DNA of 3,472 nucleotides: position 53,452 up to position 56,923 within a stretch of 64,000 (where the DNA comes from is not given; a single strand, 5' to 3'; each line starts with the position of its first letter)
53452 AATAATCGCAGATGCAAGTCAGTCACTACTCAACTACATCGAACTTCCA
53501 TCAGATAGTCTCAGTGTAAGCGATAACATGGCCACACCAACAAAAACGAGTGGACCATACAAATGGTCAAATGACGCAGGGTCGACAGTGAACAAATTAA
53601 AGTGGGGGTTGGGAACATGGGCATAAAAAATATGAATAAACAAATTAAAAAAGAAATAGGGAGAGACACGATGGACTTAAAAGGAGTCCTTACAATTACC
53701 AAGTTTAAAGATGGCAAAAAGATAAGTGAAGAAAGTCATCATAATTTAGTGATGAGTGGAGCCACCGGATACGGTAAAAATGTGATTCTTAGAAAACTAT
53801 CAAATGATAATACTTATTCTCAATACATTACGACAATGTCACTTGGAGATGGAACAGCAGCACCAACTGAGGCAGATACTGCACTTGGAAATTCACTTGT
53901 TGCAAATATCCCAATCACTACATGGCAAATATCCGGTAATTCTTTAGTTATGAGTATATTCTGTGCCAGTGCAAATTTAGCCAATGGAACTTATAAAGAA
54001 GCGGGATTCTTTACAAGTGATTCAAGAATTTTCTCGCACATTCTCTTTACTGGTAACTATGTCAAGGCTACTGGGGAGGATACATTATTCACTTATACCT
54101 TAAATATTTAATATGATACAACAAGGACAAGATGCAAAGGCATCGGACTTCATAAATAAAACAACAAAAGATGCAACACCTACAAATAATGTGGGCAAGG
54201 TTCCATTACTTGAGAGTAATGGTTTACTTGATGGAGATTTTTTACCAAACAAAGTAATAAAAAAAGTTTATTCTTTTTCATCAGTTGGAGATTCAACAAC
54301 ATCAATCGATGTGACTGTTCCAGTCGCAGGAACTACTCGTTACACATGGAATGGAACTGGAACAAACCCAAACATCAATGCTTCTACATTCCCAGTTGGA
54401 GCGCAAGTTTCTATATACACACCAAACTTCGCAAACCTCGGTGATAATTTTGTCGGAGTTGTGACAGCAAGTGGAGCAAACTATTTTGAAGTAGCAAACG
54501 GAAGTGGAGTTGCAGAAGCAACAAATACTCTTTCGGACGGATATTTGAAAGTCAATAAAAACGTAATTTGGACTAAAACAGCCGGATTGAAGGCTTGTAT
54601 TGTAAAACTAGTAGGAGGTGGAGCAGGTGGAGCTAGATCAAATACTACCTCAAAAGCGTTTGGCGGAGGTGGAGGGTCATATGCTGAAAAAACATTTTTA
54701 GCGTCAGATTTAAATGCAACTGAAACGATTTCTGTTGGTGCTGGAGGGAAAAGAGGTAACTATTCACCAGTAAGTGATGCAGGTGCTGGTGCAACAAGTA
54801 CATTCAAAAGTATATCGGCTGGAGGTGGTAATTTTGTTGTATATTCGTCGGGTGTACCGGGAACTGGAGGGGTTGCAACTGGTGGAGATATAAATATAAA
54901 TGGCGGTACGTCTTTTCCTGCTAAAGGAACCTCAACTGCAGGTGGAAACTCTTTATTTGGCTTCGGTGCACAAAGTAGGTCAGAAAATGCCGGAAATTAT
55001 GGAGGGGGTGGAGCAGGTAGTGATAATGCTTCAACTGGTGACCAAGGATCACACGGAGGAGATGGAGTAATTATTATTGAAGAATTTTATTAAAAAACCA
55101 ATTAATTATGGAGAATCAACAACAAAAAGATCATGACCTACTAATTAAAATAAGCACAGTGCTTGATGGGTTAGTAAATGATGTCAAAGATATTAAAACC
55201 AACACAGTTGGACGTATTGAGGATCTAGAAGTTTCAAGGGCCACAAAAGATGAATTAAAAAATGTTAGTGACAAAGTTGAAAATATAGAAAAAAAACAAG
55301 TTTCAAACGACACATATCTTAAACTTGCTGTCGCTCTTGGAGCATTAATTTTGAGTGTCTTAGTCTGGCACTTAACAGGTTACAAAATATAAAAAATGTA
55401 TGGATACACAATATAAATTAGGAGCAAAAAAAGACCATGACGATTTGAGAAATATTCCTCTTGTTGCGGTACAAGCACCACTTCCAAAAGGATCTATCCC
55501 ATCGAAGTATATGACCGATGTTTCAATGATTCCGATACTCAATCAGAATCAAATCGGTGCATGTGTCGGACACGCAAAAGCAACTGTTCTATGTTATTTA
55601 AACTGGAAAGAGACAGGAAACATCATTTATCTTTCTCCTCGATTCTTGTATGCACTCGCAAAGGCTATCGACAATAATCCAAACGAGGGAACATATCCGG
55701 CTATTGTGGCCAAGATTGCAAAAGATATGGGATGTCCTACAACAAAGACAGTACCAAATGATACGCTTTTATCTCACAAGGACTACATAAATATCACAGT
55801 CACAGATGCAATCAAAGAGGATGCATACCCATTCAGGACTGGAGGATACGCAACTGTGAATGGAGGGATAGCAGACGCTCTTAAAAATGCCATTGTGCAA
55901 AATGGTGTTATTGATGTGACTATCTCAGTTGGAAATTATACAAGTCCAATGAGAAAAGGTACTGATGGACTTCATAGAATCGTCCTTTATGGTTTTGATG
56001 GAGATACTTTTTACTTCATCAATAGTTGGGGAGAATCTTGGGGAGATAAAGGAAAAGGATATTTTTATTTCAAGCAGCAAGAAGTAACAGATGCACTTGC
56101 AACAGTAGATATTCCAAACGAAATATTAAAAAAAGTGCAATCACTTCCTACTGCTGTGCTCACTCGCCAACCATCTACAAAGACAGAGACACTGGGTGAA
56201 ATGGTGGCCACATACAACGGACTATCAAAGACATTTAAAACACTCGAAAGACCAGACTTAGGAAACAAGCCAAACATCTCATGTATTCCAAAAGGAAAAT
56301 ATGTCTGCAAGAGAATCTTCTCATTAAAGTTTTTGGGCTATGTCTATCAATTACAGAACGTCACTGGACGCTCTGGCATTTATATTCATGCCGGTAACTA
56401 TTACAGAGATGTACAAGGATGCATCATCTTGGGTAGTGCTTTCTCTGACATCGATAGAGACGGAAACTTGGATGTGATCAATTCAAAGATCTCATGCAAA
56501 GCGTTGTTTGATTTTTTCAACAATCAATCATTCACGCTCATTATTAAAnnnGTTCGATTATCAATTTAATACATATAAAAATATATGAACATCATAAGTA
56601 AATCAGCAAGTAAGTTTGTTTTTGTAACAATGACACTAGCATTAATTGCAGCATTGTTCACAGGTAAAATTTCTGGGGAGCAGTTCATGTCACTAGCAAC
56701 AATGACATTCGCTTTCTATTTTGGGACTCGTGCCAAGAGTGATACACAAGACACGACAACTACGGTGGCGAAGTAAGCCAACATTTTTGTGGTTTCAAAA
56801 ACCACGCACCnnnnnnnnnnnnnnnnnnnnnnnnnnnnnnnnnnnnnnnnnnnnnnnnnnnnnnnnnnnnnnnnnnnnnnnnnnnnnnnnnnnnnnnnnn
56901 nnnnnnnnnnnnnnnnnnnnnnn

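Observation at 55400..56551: Unusual two-domain lysin: papain-like C1 peptidase domain plus YkuD-like L,D-transpeptidase-fold domain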

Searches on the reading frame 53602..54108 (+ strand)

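Call 3: search_protein_families(library=pfam, proteins=[window:53602-54108:+], max_evalue=1)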
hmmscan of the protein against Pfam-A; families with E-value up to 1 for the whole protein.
window:53602-54108:+ (169 aa): 2 families
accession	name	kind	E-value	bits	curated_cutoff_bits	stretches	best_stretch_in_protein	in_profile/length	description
PF01078.27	Mg_chelatase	-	0.039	13.8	20.3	1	25-67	1-43/207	Magnesium chelatase, subunit ChlI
PF00437.27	T2SSE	-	0.049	12.7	24.9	1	39-71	135-167/370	Type II/IV secretion system protein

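Call 4: search_protein_families(library=phrogs, proteins=[window:53602-54108:+], max_evalue=0.01)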
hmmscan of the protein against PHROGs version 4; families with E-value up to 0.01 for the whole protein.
window:53602-54108:+ (169 aa): 3 families
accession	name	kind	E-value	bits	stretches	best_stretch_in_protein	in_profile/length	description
phrog_5417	-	unknown function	9e-13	49.3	1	34-167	19-154/156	-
phrog_4176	-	tail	0.0025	18.4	1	60-102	40-82/309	tail fiber protein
phrog_18275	-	unknown function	0.0046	18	1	26-136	9-117/164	-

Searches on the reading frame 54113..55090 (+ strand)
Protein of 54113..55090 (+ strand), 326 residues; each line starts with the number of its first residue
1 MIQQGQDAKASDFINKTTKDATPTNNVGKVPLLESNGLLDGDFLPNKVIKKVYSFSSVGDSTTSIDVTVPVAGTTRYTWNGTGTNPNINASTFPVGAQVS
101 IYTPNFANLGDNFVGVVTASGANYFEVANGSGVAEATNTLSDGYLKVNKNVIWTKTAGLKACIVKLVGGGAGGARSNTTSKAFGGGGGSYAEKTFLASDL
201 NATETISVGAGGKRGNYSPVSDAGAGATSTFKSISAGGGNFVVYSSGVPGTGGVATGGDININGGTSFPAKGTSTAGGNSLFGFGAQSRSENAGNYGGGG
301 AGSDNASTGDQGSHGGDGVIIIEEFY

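Call 3: search_protein_families(library=pfam, proteins=[window:54113-55090:+], max_evalue=1)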
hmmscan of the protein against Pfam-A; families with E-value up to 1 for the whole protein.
window:54113-55090:+ (326 aa): 1 family
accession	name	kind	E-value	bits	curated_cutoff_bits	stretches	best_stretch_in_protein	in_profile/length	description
PF21722.4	Gly_rich_2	-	2.4e-08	34.7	24.3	1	149-322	4-223/226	Glycine-rich domain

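Call 4: search_protein_families(library=phrogs, proteins=[window:54113-55090:+], max_evalue=0.01)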
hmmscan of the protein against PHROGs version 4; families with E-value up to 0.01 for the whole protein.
window:54113-55090:+ (326 aa): 6 families
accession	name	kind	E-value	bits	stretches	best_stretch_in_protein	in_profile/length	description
phrog_863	-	tail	2.1e-26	94.1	1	95-326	367-605/690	tail fiber assembly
phrog_8139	-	unknown function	7.2e-05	23.2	1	167-315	258-403/453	-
phrog_6202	-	tail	0.00011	22.5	1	127-324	428-636/636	tail fiber protein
phrog_21412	-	tail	0.00048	18.9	1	143-325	1258-1451/1452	tail fiber protein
phrog_416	-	tail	0.0029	18.5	1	166-321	191-345/350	minor tail protein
phrog_4205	-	unknown function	0.0033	18.6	1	144-213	43-112/287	-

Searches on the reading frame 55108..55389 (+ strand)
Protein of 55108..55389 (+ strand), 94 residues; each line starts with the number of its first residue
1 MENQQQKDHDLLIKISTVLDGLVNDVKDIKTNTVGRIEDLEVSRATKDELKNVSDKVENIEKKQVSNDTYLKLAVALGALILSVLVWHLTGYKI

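Call 3: search_protein_families(library=pfam, proteins=[window:55108-55389:+], max_evalue=1)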
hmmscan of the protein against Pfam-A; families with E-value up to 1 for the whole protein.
window:55108-55389:+ (94 aa): 0 families

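Call 4: search_protein_families(library=phrogs, proteins=[window:55108-55389:+], max_evalue=0.01)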
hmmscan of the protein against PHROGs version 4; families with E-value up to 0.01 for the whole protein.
window:55108-55389:+ (94 aa): 0 families

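Call 6: search_protein_families(library=ncbifam, proteins=[window:55108-55389:+], max_evalue=1)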
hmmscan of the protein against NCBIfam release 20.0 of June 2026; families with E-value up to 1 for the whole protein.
window:55108-55389:+ (94 aa): 3 families
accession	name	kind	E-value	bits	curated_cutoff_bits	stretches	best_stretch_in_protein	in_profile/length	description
TIGR04224.1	ser_adhes_Nterm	equivalog_domain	0.0043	17.1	25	1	56-81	20-45/50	accessory Sec-dependent serine-rich glycoprotein adhesin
NF002174.0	PRK01022.1-1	equivalog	0.0087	16.4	222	1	26-74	56-101/162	hypothetical protein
NF007798.0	PRK10503.1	equivalog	0.04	11.5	1584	1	42-88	510-555/1040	MdtB/MuxB family multidrug efflux RND transporter permease subunit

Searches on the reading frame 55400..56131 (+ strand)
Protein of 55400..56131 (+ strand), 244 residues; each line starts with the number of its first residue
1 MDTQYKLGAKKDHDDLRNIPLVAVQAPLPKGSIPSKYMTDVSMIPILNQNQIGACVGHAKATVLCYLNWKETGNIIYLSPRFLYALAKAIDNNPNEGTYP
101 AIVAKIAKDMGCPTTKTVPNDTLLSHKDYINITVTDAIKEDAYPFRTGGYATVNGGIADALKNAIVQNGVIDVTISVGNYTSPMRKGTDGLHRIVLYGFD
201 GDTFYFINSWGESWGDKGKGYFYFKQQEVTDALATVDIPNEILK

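Call 38: search_protein_representatives(protein=window:55400-56131:+)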
Query: 244 residues. Proteins with E-value up to 0.001 (for the whole library): 1822; up to 1e-10: 371; up to 1e-30: 58. The best 150 are listed.
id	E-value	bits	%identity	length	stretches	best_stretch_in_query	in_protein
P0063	2.1e-71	256.6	51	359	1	1-242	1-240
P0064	5.3e-60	219.2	45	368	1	2-243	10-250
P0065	8.3e-60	218.6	46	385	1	7-244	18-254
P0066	4.5e-58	212.9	48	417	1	1-243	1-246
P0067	5.6e-57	209.3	49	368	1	4-243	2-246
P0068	2.0e-56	207.5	47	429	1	4-242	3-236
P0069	1.0e-55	205.1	44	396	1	5-243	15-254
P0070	3.1e-55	203.6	45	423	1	3-243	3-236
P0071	1.4e-53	198.2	50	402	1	3-243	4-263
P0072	2.3e-52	194.2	49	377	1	3-241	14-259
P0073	3.6e-51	190.3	46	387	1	4-243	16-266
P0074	4.3e-51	190.0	46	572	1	7-243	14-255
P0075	1.3e-49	185.2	43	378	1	7-243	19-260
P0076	3.3e-47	177.3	45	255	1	7-243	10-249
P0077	4.4e-47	176.9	42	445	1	5-242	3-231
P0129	1.8e-29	119.2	40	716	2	46-243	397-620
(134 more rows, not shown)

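Call 49: search_protein_families(library=pfam, alignment_id=A5, max_evalue=0.001)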
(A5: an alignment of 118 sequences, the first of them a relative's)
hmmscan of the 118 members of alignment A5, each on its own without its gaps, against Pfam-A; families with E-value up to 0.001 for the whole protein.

A. member 1, P0063 (359 aa): 2 families
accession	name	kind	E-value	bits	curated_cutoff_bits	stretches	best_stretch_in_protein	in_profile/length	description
PF08291.16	Peptidase_M15_3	-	4.3e-12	46.6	23.2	1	259-342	25-108/108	Peptidase M15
PF00112.29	Peptidase_C1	-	3.6e-07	30.9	20.7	1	42-224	16-206/220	Papain family cysteine protease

B. families by the number of members that match (of 118 scanned): 22 families
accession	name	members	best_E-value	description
PF00112.29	Peptidase_C1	88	9.3e-12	Papain family cysteine protease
PF01471.23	PG_binding_1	72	5.1e-19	Putative peptidoglycan binding domain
PF08291.16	Peptidase_M15_3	16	3.3e-18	Peptidase M15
PF18925.5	DUF5675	7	1e-28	Family of unknown function (DUF5675)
PF09374.15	PG_binding_3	7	1.9e-07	Predicted Peptidoglycan domain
PF13539.11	Peptidase_M15_4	6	1.6e-14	D-alanyl-D-alanine carboxypeptidase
PF02557.22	VanY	5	1.8e-09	D-alanyl-D-alanine carboxypeptidase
PF00959.24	Phage_lysozyme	4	2.7e-37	Phage lysozyme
PF01464.25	SLT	4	3.8e-06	Transglycosylase SLT domain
PF18896.5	SLT_3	3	7.9e-10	Lysozyme like domain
PF05497.17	Destabilase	3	7.1e-07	Destabilase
PF05838.17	Glyco_hydro_108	2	1.4e-26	Glycosyl hydrolase 108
PF05951.18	Peptidase_M15_2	2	6.9e-05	Bacterial protein of unknown function (DUF882)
PF01520.23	Amidase_3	1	2.3e-32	N-acetylmuramoyl-L-alanine amidase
PF14890.11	Intein_splicing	1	2.4e-16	Intein splicing domain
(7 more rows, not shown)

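Call 88: search_protein_families(library=pfam, proteins=[P0129], max_evalue=0.01)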
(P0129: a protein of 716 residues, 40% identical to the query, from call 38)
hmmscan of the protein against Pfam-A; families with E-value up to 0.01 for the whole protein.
P0129 (716 aa): 10 families
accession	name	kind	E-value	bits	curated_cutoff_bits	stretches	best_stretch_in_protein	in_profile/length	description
PF14890.11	Intein_splicing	-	2.4e-16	60.3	35.8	1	81-405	26-155/155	Intein splicing domain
PF01471.23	PG_binding_1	-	1.6e-09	38.2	23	1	646-687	2-42/57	Putative peptidoglycan binding domain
PF07591.16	PT-HINT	-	9.8e-08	32.8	27.7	1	71-141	8-86/137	Pretoxin HINT domain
PF14528.11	LAGLIDADG_3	-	3.5e-07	30.8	22.5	1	264-330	2-74/82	LAGLIDADG-like domain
PF05203.21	Hom_end_hint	-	6e-06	26.8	32.1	1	57-111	1-53/228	Hom_end-associated Hint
PF14623.11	Vint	-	0.00013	22.2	27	1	56-138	1-78/166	Hint-domain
PF00112.29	Peptidase_C1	-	0.00025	21.6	20.7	1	412-602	33-205/220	Papain family cysteine protease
PF08517.17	AXH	-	0.0003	21.7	33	1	58-139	1-95/116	Ataxin-1 and HBP1 module (AXH)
PF13403.11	Hint_2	-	0.0089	16.8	28.4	0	57-102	2-46/147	Hint domain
PF01079.26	Hint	-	0.01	15.9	29.7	0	52-129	8-91/213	Hint module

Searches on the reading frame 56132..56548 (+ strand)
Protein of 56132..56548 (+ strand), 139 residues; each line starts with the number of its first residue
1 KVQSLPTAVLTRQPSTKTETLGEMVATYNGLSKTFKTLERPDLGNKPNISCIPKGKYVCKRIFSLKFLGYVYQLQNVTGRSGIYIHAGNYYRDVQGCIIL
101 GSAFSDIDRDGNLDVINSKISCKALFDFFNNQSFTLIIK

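Call 25: find_homologous_proteins(query=window:56132-56548:+, max_evalue=0.001)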
Query window:56132-56548:+ (139 aa): 4 proteins with E <= 0.001 among 8 candidates.
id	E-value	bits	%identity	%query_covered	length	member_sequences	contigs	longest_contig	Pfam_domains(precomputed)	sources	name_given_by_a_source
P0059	3.1e-30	123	50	97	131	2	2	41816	PF18925.6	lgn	-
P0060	9.4e-25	105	45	99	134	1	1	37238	PF18925.6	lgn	-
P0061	1.2e-16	79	43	85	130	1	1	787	PF18925.6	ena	-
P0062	5.7e-13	67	53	47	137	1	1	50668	PF18925.6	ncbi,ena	-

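Call 36: predict_structure(alignment_id=A3)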
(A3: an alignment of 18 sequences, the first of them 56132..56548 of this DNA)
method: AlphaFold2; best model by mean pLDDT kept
length: 139 residues; sequences in the alignment: 18
mean_pLDDT: 92.6   pTM: 0.86
mean pLDDT of the five models: 92.6, 92.5, 92.3, 92.2, 92.0
residues with pLDDT >= 90: 112; 70-90: 23; 50-70: 4; < 50: 0
segments of 3 or more residues with pLDDT < 50: none
pLDDT, mean of each block of 10 residues (from residue 1): 88 94 97 97 90 96 93 94 89 82 92 92 97 97
secondary structure, 60 per line:
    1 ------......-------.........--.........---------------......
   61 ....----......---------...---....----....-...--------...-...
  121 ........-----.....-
elements in order: E7-12 E20-28 E31-39 E55-64 E69-74 E84-86 H90-93 E98-101 E103-105 E114-116 H118-128 E134-138

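Call 44: search_solved_structures(query=A3, max_evalue=10, show_alignments=5)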
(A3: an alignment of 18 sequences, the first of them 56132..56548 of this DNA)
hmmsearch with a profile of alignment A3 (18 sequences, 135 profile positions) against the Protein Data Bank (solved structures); distinct sequences matched with E-value up to 10: 2.
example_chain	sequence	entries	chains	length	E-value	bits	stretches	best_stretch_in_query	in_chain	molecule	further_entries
4oq1_A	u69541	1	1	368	0.015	18.2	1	25-64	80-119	Cell wall surface anchor family protein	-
4p78_A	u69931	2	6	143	0.29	14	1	86-109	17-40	HicB3 antitoxin | Antitoxin HicB3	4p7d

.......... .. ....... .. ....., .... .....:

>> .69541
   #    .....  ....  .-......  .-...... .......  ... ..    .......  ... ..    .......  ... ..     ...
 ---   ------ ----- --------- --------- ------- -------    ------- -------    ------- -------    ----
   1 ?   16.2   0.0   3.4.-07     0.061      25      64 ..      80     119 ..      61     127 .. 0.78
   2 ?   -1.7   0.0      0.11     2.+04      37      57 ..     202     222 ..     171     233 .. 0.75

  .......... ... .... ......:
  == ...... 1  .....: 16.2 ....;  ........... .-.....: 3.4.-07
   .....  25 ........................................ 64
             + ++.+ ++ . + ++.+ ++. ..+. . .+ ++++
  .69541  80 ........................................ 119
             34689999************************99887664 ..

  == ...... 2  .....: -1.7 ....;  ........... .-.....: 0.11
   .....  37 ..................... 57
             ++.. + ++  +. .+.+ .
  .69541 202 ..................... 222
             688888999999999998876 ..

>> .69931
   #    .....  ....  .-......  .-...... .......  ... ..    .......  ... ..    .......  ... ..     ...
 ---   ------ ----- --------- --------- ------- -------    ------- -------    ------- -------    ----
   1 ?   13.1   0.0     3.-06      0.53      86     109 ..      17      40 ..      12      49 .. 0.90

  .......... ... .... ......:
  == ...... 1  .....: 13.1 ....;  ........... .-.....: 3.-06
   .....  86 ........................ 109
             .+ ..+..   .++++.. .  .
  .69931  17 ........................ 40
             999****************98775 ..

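Call 76: search_protein_families(library=pfam, alignment_id=A3, max_evalue=10)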
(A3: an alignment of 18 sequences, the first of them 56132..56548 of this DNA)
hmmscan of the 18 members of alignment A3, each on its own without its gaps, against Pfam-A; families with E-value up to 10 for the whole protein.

A. member 1, window:56132-56548:+ (139 aa): 2 families
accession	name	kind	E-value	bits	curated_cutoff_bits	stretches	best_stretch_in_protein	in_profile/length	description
PF18925.5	DUF5675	-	1.7e-24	86.3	26.7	1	10-127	2-110/114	Family of unknown function (DUF5675)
PF10908.13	Tlde1_dom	-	0.18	12.6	30.1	1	73-102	67-98/120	Tlde1 domain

B. families by the number of members that match (of 18 scanned): 10 families
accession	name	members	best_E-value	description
PF18925.5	DUF5675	18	2.4e-30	Family of unknown function (DUF5675)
PF10908.13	Tlde1_dom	8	0.0014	Tlde1 domain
PF03734.19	YkuD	2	0.019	L,D-transpeptidase catalytic domain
PF13517.12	FG-GAP_3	1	0.033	FG-GAP-like repeat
PF00404.24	Dockerin_1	1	0.086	Dockerin type I domain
PF09791.14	Oxidored-like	1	0.097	Oxidoreductase-like protein, N-terminal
PF12878.12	SICA_beta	1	0.12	SICA extracellular beta domain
PF25142.1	CUB_CDCP1_4th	1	0.13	CDCP1 forth CUB domain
PF25660.1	CcFV1_CP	1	0.22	Filamentous dsRNA virus capsid protein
PF23220.1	HAT_Syf1_M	1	0.24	Pre-mRNA-splicing factor SYF1 middle HAT repeat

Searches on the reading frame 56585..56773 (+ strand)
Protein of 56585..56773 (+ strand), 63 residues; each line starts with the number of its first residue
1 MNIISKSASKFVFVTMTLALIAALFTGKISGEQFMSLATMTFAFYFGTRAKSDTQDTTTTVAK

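Call 3: search_protein_families(library=pfam, proteins=[window:56585-56773:+], max_evalue=1)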
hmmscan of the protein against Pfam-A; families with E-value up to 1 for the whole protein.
window:56585-56773:+ (63 aa): 2 families
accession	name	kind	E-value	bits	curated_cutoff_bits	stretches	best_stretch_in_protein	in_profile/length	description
PF17431.7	YpmT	-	0.041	14.3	25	1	34-52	7-25/60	Uncharacterized YmpT-like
PF10778.14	DehI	-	0.081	13.4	28.9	1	4-36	68-100/148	Halocarboxylic acid dehydrogenase DehI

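Call 4: search_protein_families(library=phrogs, proteins=[window:56585-56773:+], max_evalue=0.01)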
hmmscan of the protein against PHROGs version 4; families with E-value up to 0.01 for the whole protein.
window:56585-56773:+ (63 aa): 2 families
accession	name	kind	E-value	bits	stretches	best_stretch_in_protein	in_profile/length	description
phrog_13256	-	unknown function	2.4e-08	34.7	1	12-57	14-59/62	-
phrog_34399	-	unknown function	0.0088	17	0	7-48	10-50/57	-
